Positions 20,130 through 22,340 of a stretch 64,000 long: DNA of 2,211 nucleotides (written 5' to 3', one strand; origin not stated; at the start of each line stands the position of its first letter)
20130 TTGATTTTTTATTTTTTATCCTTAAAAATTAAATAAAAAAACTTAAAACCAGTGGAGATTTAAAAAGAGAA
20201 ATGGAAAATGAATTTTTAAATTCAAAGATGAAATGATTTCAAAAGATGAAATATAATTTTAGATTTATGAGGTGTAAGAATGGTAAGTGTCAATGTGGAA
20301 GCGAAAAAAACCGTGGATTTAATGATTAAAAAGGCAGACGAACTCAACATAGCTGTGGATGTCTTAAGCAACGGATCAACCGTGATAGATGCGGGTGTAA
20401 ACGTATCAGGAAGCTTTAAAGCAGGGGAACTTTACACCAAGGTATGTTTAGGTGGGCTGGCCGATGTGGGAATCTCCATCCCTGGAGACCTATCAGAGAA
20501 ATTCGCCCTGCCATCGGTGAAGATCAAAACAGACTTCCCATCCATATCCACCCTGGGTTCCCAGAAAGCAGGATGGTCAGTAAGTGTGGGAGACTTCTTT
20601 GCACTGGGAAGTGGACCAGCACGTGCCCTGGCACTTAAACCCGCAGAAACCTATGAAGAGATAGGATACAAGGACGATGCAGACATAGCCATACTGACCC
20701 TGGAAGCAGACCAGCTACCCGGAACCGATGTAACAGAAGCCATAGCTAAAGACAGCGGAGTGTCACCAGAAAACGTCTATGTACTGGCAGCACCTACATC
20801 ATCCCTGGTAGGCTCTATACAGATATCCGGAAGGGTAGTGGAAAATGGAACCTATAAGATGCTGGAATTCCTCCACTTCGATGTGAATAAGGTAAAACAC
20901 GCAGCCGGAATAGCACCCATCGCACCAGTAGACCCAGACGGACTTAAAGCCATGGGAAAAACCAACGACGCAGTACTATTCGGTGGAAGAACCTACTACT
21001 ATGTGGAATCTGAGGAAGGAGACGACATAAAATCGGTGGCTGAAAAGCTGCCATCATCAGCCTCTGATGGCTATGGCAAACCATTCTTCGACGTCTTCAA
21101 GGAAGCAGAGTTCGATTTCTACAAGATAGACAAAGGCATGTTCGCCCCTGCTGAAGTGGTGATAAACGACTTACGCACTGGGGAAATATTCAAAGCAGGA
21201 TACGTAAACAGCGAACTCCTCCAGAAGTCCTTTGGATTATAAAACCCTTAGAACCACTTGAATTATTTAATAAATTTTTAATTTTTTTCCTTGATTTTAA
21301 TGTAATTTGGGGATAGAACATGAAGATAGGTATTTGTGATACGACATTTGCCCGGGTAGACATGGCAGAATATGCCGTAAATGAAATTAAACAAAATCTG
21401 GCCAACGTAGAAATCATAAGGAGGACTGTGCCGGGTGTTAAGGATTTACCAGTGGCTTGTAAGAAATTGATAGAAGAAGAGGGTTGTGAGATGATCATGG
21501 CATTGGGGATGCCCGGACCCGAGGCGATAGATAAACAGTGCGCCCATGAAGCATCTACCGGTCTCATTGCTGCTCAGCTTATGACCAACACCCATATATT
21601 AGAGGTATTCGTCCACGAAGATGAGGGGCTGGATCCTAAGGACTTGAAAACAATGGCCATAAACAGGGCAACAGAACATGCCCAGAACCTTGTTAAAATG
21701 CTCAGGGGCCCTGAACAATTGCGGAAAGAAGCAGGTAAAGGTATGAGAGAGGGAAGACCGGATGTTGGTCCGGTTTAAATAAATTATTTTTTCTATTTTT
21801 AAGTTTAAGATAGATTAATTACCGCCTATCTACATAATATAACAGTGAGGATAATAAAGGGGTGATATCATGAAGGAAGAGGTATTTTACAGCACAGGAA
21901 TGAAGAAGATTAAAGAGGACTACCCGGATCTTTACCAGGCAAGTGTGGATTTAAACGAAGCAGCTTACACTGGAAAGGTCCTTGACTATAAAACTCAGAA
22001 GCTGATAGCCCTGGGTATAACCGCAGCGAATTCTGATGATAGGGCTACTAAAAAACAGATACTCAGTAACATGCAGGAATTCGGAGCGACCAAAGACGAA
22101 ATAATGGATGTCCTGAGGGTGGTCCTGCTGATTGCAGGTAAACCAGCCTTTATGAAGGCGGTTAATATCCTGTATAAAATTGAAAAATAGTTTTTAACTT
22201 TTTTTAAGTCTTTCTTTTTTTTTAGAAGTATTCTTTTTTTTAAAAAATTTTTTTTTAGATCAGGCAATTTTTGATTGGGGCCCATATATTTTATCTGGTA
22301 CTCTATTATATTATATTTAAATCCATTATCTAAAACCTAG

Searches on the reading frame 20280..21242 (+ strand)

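Call 77: search_protein_families(library=pfam, proteins=[window:20280-21242:+], max_evalue=0.01)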
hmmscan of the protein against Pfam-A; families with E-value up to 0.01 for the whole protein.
window:20280-21242:+ (320 aa): 1 family
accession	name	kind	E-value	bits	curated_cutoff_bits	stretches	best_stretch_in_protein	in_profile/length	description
PF02289.21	MCH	-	8.4e-130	433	25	1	3-318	1-311/311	Cyclohydrolase (MCH)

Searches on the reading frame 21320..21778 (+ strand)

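Call 77: search_protein_families(library=pfam, proteins=[window:21320-21778:+], max_evalue=0.01)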
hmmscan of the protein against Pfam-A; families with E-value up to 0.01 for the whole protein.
window:21320-21778:+ (152 aa): 2 families
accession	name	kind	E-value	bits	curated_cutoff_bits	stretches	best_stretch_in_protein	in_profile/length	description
PF00885.24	DMRL_synthase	-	1.4e-16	61.1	26.7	1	1-129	2-136/139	6,7-dimethyl-8-ribityllumazine synthase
PF24521.3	Ank_KRIT1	-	0.0087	16.2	80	0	28-107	35-113/149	KRIT1 ankyrin-repeats domain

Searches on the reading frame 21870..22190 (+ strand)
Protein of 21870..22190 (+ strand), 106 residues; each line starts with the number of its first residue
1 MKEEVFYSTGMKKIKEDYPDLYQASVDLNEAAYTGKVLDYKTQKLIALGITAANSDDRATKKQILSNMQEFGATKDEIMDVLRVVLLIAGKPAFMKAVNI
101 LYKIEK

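Call 77: search_protein_families(library=pfam, proteins=[window:21870-22190:+], max_evalue=0.01)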
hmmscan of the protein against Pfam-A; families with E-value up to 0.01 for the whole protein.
window:21870-22190:+ (106 aa): 1 family
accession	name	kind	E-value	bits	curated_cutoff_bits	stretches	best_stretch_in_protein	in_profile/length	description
PF02627.25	CMD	-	3.9e-13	49.6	23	1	19-101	1-82/84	Carboxymuconolactone decarboxylase family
